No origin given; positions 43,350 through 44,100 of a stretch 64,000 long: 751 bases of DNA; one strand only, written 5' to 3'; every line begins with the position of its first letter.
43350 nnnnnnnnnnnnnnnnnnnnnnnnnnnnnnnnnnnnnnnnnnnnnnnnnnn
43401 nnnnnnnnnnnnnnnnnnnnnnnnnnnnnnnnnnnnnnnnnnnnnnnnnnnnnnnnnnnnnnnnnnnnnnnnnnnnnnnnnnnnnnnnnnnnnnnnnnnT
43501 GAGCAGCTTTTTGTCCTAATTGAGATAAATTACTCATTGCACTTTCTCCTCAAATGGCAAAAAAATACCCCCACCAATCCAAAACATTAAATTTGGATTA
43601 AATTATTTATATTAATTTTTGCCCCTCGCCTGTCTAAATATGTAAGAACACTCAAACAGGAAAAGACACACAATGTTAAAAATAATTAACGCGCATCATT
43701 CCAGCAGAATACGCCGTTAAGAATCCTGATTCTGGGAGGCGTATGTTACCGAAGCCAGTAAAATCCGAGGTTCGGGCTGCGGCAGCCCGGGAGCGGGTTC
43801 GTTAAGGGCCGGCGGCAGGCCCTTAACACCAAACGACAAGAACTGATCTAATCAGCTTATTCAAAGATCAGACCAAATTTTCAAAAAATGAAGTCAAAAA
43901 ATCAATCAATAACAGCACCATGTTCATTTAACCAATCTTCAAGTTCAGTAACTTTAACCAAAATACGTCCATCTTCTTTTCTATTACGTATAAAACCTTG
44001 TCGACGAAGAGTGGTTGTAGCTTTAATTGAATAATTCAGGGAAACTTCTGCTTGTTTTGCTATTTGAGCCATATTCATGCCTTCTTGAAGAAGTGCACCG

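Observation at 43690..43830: GC-rich, hairpin-dense intergenic element of unknown identity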

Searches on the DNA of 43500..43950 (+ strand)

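Call 4: search_rna_families(source=window, start=43500, end=43950, threshold=evalue, max_evalue=10, show_alignments=3)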
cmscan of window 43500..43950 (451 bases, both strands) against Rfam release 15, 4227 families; matches with E-value up to 10: 4.
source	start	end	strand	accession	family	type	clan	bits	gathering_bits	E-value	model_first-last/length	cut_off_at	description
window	43604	43684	-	RF00246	mir-135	Gene; miRNA;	-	16.2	59.2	1.5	1-88/88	no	mir-135 microRNA precursor family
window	43790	43827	+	RF01682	P8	Gene; sRNA;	-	15.8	60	3.2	1-78/78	no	Pseudomonas sRNA P8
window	43881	43929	-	RF02419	Spd-sr37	Gene; sRNA;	-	14.1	45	9.8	1-67/67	no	Streptococcus sRNA Spd-sr37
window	43835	43934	-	RF02189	ST7-OT4_3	Gene; lncRNA;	-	11.5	50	2.1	193-302/302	no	ST7 overlapping transcript 4 conserved region 3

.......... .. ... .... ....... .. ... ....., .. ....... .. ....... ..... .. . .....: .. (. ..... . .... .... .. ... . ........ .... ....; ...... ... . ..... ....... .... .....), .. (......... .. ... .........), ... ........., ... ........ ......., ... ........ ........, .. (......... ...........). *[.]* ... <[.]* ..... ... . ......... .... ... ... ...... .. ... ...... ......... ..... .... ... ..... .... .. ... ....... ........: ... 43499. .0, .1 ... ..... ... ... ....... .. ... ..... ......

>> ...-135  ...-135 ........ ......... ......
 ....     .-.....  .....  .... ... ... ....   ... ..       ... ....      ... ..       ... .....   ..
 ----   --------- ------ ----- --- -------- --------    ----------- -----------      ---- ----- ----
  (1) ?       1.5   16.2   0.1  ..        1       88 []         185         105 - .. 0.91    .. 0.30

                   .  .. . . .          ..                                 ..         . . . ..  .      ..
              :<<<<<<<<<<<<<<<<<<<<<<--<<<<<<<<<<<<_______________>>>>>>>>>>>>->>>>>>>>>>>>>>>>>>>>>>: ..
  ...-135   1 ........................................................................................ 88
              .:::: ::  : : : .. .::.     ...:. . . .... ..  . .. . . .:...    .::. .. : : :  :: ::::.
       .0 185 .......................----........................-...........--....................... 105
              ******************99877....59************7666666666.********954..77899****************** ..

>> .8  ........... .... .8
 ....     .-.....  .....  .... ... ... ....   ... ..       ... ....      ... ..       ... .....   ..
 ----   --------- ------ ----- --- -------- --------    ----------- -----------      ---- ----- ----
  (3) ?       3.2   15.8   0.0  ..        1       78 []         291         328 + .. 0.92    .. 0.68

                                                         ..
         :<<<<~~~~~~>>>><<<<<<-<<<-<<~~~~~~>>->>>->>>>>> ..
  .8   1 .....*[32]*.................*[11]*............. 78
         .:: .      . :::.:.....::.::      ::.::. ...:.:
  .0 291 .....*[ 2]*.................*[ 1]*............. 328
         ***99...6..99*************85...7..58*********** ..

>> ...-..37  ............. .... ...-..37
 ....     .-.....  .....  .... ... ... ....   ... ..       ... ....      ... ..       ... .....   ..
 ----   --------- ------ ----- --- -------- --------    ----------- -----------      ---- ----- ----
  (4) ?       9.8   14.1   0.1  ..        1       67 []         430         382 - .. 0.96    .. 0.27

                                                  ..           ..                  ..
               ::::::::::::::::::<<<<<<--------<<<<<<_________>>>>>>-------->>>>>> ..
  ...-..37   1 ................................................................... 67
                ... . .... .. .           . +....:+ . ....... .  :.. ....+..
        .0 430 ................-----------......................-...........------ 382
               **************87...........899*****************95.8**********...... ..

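Call 13: search_dna_similar(query=window:43600-43900:+, collection=phages, mode=distant, max_evalue=0.01)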
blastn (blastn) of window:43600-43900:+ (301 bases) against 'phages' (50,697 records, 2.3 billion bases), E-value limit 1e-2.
No match.

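Call 14: search_dna_similar(query=window:43600-43900:+, collection=plasmids, mode=distant, max_evalue=0.01)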
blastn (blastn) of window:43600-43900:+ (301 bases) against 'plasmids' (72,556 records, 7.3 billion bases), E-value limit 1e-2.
No match.

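Call 84: build_rna_model(alignment_id=A2, structure=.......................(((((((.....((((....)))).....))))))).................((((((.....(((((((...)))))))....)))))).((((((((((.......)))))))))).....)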
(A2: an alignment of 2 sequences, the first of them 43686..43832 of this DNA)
Model R1 built from alignment A2 (2 sequences, 147 columns); structure: as given.
model positions 147; base pairs 34; branch points 2; effective number of sequences 0.79; information 0.591 bits per position. Calibrated on 0.2 Mb of random sequence (short: E-values are rough).
structure used (alignment columns):
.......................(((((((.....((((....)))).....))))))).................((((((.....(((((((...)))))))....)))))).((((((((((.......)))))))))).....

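Call 85: search_with_rna_model(model_id=R1, sources=[window, L002, L003, L004, L005, L006, L007, L008, L010, L011, L012, L013, L016, L018, L019, L022, L027, L028, L031, L035, L037, L041, L043, L044, L045, L046, L047, L048, L049, L050, L051, L052, L053, L054, L055, L056, L057, L058, L059, L060, L061, L062, L063, L064], max_evalue=10, show_alignments=4)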
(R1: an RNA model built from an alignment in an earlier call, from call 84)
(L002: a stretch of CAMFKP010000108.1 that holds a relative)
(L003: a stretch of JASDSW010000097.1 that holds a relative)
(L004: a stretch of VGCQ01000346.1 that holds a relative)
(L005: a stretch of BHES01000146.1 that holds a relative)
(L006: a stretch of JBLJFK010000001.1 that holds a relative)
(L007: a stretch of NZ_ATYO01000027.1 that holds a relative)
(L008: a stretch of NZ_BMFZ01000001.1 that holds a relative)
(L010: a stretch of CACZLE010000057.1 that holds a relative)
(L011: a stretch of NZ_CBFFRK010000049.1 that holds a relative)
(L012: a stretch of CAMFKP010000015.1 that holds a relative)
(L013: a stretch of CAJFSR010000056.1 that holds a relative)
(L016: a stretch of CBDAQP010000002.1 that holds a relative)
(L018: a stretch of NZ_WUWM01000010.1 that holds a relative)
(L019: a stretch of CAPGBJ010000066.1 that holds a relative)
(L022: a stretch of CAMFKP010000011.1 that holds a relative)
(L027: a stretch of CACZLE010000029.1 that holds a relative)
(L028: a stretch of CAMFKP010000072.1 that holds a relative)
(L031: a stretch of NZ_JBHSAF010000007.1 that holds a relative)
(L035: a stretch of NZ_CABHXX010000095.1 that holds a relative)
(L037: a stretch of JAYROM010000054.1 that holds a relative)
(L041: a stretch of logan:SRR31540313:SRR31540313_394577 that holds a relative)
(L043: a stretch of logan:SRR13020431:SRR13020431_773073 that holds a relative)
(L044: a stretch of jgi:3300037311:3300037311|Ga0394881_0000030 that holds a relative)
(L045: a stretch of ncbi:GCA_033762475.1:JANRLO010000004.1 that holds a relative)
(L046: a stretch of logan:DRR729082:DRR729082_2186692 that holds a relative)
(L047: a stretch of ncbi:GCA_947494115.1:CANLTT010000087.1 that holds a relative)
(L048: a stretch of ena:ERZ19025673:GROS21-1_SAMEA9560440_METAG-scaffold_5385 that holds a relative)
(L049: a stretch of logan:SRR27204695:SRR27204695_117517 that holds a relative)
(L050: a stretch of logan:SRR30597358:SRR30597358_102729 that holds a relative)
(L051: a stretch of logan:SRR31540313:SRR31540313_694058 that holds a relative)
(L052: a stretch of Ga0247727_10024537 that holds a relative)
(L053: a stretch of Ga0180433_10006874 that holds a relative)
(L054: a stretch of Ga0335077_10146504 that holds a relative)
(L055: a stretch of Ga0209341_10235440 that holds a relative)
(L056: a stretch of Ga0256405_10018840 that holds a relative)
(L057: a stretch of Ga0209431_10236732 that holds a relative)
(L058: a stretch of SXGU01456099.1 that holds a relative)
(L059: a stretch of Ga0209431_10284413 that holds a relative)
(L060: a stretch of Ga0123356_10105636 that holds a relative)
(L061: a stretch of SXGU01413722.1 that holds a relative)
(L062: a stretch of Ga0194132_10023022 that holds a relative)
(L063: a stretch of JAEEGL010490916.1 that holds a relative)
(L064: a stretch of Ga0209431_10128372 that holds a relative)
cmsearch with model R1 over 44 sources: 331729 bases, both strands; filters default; matches with E-value up to 10: 39.
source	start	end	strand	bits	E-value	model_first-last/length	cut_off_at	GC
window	43686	43832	+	195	3.5e-48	1-147/147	no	0.57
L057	1231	1351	-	21.7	0.0028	72-142/147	no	0.61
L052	5563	5590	-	21.6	0.003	115-142/147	no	0.57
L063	772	838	+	20.3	0.0067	69-142/147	no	0.7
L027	1644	1710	+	20.3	0.0067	69-142/147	no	0.7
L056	2572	2638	-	20.3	0.0067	69-142/147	no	0.7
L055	1488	1523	-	19.7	0.009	112-147/147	5'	0.58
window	43801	43827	-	19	0.014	116-142/147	no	0.67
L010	6699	6761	-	18.9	0.015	77-142/147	no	0.63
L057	1230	1257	+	17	0.046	115-142/147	no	0.57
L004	90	116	+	17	0.046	116-142/147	no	0.56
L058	1000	1051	-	16.8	0.053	93-147/147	5'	0.48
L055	1492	1519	+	16.5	0.063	115-142/147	no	0.61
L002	7643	7693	-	15.1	0.15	98-147/147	5'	0.69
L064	1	62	+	15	0.16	87-147/147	5'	0.6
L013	2045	2071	-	14.9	0.16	116-142/147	no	0.52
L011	6181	6300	-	14.6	0.19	1-147/147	no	0.57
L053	2984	3008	+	14.4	0.22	116-142/147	no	0.56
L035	6872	6975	-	13.9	0.29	1-147/147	no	0.46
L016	5789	5814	-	13.9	0.3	116-142/147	no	0.54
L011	6146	6213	+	13.6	0.36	76-142/147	no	0.69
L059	1222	1297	-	13.2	0.44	84-147/147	5'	0.58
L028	3579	3606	+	12.7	0.6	116-142/147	no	0.64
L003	5386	5473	-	12.6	0.66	68-142/147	no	0.7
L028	3579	3606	-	12.4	0.71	116-142/147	no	0.64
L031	5991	6018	+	12.2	0.83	116-142/147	no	0.64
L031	6478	6505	+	12.2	0.83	116-142/147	no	0.64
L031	6969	6996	+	12.2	0.83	116-142/147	no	0.64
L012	119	146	-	11.5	1.2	116-142/147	no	0.64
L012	539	566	-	11.5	1.2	116-142/147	no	0.64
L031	5991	6018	-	11.5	1.2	116-142/147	no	0.64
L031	6478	6505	-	11.5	1.2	116-142/147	no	0.64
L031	6969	6996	-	11.5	1.2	116-142/147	no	0.64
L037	1547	1574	+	11.5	1.2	116-142/147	no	0.64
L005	3126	3153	-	11.1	1.6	116-142/147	no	0.57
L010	1160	1182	+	8.3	8.3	118-140/147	no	0.7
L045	1882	1914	-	8.2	9.1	1-147/147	no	0.45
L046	659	691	-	8.2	9.1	1-147/147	no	0.45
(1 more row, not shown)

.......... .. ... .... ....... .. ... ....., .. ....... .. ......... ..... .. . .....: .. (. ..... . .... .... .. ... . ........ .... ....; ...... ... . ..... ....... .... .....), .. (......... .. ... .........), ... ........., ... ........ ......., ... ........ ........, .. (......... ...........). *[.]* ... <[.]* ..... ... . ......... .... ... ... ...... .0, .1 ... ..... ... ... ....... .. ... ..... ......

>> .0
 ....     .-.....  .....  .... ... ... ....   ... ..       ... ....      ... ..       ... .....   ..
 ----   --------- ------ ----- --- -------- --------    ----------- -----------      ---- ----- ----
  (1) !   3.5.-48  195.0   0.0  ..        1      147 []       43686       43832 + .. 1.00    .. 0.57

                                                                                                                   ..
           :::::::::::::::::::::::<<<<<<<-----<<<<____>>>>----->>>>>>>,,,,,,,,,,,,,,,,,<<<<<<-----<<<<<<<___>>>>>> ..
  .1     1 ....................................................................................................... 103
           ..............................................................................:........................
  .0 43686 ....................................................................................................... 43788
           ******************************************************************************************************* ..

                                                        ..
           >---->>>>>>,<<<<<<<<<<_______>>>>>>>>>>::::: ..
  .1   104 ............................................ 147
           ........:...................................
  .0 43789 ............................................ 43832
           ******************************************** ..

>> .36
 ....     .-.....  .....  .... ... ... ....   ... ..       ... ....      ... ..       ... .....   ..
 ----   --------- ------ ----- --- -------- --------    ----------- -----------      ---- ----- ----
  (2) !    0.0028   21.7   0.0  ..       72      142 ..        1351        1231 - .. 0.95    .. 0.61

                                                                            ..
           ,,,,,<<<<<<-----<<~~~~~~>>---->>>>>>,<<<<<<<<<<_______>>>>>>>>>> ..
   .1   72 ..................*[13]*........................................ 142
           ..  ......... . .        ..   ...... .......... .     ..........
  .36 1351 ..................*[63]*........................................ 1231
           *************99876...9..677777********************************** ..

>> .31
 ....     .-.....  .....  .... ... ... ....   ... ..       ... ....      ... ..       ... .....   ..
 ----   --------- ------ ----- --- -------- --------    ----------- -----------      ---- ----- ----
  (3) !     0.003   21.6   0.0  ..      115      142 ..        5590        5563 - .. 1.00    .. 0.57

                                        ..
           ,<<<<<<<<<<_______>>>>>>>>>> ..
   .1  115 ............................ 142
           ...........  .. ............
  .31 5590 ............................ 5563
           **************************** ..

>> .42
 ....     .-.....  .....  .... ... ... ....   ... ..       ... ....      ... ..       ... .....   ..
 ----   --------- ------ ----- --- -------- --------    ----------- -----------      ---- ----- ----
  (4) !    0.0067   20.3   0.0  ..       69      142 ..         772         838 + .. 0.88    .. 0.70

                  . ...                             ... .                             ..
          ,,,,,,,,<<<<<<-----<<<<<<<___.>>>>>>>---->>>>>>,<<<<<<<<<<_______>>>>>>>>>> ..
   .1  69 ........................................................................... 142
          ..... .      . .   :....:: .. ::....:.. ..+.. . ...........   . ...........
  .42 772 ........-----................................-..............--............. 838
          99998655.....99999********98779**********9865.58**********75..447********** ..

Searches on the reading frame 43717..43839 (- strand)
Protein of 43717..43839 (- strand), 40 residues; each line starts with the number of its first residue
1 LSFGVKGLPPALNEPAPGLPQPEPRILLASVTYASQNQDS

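Call 44: find_encoding_contigs(protein=window:43717-43839:-, flank=3000, max_places=10)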
Protein window:43717-43839:- (40 aa): no gene with exactly this product is on record in the collection.
